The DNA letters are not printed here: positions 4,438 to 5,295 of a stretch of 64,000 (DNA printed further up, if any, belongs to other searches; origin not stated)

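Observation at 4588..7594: Uncharacterised two-gene module in the island: an 821-aa N-terminal multi-TM protein coupled to a 185-aa protein, next to an HKD nuclease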

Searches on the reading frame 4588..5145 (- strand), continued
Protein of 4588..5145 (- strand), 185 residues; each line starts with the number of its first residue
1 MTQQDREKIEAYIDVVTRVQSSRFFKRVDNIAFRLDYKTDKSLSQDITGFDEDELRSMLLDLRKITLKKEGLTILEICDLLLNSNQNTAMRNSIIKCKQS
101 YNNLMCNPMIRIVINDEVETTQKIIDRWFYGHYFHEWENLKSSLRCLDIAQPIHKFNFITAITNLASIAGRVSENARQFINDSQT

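Call 91: find_encoding_contigs(protein=P0272, flank=8000, max_places=1)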
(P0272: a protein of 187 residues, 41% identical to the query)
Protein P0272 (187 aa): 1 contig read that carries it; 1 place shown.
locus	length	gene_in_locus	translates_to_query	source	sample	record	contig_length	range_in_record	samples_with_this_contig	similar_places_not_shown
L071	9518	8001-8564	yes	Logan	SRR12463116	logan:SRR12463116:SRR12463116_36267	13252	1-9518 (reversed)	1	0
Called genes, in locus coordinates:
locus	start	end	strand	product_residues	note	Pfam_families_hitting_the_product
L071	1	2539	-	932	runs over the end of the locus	PF04313:HSDR_N, PF04851:ResIII, PF00270:DEAD, PF18766:SWI2_SNF2, PF22679:T1R_D3-like, PF12008:EcoR124_C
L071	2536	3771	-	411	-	PF01420:Methylase_S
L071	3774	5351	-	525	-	PF12161:HsdM_N, PF02384:N6_Mtase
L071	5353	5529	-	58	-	PF08279:HTH_11 (weak), PF12728:HTH_17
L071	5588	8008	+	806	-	-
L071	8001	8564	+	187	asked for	-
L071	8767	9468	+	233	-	PF14329:DUF4386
